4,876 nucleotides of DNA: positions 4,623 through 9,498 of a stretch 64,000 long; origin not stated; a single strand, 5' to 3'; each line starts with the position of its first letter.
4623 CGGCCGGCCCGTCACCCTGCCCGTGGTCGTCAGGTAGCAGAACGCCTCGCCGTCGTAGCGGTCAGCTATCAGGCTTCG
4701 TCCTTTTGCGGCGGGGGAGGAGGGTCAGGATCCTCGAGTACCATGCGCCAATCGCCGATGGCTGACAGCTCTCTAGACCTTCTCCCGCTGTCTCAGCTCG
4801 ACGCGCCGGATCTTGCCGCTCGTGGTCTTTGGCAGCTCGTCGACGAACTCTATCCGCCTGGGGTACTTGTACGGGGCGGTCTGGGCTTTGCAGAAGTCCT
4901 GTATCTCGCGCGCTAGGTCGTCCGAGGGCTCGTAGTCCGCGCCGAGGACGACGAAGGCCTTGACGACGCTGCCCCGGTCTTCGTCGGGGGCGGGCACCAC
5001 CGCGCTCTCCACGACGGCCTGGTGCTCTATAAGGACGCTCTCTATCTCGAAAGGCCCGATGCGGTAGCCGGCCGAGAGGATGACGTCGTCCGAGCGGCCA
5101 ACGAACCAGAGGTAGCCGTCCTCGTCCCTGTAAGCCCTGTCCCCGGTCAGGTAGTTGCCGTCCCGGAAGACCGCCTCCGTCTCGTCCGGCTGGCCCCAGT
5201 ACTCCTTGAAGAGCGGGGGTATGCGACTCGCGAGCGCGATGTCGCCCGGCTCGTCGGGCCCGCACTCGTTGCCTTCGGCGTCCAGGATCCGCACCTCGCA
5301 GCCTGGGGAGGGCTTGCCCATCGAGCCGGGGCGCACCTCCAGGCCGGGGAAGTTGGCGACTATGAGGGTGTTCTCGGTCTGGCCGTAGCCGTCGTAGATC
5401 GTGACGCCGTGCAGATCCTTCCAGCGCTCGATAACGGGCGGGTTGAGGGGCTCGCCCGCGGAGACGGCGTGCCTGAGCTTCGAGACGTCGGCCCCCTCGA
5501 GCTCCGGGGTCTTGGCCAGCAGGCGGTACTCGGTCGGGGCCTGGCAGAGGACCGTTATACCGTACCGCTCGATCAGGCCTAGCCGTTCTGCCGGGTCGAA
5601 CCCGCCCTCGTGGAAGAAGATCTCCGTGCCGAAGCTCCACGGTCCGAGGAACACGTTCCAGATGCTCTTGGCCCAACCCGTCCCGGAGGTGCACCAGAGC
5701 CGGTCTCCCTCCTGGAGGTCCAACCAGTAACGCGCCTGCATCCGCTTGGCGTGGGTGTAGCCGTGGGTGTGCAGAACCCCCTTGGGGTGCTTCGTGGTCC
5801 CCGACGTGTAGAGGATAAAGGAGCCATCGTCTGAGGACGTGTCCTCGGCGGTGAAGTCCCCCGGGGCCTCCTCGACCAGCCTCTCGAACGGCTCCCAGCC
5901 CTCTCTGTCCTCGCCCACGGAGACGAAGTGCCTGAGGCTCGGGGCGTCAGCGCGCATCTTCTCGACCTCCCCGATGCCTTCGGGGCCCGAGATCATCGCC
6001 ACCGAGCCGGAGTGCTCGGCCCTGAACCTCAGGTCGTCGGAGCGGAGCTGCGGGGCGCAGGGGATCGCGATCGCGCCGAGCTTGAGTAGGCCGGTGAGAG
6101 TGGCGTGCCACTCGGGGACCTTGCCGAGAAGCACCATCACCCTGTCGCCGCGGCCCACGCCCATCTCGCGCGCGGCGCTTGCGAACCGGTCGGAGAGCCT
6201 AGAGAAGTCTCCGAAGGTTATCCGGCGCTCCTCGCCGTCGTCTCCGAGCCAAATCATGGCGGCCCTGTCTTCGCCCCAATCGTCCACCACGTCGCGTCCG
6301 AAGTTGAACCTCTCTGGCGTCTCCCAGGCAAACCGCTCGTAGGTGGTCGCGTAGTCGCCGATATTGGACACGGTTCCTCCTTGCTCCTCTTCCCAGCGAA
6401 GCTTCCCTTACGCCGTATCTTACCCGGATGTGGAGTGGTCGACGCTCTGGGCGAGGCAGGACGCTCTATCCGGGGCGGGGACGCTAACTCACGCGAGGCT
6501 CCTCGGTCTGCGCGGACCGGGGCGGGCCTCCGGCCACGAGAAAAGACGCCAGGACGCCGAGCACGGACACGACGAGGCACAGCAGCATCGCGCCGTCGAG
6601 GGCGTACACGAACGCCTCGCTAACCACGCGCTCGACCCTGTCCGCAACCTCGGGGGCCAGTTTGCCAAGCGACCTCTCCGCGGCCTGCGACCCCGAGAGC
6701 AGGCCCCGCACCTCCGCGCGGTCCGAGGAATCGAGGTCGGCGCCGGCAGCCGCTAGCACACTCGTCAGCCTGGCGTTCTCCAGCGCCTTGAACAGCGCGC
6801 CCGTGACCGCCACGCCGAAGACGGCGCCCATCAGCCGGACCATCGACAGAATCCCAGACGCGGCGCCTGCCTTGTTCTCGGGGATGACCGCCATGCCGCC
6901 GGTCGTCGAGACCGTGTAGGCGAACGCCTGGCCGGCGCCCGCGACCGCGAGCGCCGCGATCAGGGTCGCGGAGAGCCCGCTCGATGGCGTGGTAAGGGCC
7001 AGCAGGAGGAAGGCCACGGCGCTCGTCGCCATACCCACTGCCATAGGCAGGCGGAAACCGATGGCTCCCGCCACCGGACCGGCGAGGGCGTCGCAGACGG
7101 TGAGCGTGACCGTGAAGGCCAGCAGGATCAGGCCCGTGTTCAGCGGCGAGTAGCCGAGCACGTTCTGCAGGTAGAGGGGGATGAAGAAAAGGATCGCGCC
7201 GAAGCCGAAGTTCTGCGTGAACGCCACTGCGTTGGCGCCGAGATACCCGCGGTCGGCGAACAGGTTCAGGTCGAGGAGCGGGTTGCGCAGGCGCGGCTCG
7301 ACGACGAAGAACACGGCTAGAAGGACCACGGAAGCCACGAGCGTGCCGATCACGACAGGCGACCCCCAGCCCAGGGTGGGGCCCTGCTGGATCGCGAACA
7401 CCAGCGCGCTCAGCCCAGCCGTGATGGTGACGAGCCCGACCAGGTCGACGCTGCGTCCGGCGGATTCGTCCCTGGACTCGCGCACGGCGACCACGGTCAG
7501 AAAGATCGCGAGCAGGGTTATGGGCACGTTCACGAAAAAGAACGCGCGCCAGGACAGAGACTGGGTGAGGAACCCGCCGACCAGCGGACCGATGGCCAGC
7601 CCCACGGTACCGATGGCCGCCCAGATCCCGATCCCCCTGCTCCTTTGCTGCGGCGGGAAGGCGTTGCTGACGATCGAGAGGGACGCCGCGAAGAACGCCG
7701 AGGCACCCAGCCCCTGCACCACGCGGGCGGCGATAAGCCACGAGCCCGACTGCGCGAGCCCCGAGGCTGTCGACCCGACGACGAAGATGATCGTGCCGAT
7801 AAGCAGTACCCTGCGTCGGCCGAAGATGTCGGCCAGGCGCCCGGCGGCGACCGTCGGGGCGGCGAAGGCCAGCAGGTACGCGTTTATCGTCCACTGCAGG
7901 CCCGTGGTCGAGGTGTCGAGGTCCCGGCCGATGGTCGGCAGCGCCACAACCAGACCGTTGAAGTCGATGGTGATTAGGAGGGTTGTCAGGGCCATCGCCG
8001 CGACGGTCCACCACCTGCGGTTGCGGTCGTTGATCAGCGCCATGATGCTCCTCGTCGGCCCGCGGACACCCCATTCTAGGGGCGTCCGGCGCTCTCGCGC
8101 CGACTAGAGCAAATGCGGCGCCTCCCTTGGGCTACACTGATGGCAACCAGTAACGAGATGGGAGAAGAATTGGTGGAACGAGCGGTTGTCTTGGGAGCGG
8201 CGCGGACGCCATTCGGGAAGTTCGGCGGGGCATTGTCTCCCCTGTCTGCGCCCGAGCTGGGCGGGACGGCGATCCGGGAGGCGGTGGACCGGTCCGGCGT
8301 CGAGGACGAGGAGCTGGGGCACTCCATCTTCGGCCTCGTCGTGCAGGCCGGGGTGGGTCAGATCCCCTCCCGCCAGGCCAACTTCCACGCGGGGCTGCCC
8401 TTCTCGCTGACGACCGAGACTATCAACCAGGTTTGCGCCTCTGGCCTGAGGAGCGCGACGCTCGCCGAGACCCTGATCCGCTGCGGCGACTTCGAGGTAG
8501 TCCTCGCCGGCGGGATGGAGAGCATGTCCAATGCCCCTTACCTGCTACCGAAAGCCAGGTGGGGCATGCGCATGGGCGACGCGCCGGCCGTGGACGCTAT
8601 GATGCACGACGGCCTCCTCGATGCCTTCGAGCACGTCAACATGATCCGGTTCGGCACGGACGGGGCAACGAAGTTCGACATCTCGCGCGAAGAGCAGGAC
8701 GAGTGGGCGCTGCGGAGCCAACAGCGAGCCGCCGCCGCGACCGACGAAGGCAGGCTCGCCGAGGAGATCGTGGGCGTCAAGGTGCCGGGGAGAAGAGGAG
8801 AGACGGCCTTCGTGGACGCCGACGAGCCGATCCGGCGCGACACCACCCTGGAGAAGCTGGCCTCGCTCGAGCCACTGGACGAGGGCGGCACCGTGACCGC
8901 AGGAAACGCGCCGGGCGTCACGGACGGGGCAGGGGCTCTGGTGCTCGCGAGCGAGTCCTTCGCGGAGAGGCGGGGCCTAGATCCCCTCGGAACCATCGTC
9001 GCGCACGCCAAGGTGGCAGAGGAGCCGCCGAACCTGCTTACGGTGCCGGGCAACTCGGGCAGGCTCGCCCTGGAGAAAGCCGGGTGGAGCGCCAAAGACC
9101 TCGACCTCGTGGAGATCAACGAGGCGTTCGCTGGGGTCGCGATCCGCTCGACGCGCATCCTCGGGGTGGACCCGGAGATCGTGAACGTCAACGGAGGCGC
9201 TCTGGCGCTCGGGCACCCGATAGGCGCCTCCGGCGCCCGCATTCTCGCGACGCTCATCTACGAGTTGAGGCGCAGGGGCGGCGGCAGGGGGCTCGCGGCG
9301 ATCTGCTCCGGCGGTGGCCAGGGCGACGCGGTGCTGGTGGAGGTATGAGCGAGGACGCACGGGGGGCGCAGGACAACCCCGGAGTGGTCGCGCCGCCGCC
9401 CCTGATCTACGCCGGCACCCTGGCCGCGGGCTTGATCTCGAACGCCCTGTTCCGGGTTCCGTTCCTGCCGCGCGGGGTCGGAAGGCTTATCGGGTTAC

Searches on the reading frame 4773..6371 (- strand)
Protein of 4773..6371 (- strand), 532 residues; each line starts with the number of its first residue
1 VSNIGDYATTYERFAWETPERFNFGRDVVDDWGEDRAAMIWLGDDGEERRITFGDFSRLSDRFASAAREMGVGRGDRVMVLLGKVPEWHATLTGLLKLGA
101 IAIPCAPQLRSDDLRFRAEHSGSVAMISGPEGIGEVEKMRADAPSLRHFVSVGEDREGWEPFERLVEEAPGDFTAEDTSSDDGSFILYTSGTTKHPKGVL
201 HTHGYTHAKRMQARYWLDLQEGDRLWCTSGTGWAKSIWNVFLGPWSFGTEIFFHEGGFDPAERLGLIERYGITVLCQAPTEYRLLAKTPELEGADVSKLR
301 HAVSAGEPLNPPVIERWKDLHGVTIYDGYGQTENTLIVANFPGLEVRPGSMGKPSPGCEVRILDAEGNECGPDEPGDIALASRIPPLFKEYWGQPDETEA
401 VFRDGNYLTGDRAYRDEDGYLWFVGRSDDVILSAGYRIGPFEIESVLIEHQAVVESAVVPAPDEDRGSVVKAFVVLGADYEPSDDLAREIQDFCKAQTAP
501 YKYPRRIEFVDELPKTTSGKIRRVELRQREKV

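Call 58: search_protein_families(library=pfam, proteins=[window:4773-6371:-], max_evalue=0.00001)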
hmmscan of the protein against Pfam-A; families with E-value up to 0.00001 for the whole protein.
window:4773-6371:- (532 aa): 2 families
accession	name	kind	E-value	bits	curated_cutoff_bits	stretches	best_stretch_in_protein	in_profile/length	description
PF00501.34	AMP-binding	-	9.1e-73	245.7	29.9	1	33-392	9-384/384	AMP-binding enzyme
PF13193.12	AMP-binding_C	-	4.3e-24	85.7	24.5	1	442-520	1-76/76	AMP-binding enzyme C-terminal domain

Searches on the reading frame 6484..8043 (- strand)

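Call 58: search_protein_families(library=pfam, proteins=[window:6484-8043:-], max_evalue=0.00001)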
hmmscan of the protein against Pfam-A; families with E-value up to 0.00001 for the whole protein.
window:6484-8043:- (519 aa): 3 families
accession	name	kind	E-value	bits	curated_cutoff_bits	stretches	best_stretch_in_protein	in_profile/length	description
PF07690.21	MFS_1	-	2e-50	172.1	33.4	1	18-410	2-346/347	Major Facilitator Superfamily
PF00083.30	Sugar_tr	-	4.5e-11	42.7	22.3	1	43-190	42-194/452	Sugar (and other) transporter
PF12832.13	MFS_1_like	-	1.5e-08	34.5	25.2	1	65-169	265-371/373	MFS_1 like family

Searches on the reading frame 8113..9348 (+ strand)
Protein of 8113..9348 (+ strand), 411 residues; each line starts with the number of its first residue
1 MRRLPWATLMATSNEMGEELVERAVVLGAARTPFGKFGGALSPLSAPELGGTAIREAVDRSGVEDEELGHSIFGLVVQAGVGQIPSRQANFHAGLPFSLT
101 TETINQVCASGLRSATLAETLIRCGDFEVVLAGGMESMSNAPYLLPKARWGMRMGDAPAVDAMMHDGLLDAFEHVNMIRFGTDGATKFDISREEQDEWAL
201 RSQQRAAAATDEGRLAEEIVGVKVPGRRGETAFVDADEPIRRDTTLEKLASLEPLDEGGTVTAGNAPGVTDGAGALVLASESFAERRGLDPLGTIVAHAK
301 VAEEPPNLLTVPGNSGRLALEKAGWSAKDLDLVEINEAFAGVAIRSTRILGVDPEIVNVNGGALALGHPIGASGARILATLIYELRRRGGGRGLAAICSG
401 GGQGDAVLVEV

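Call 58: search_protein_families(library=pfam, proteins=[window:8113-9348:+], max_evalue=0.00001)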
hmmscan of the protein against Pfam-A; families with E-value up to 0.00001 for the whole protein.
window:8113-9348:+ (411 aa): 3 families
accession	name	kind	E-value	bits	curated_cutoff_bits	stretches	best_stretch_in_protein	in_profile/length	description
PF00108.29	Thiolase_N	-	8.8e-83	278.1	26.4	1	25-282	2-260/260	Thiolase, N-terminal domain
PF02803.24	Thiolase_C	-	7.7e-43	145.5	27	1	290-410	2-122/123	Thiolase, C-terminal domain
PF22691.2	Thiolase_C_1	-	2.9e-06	27.5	28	0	294-344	2-52/144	Thiolase C-terminal domain-like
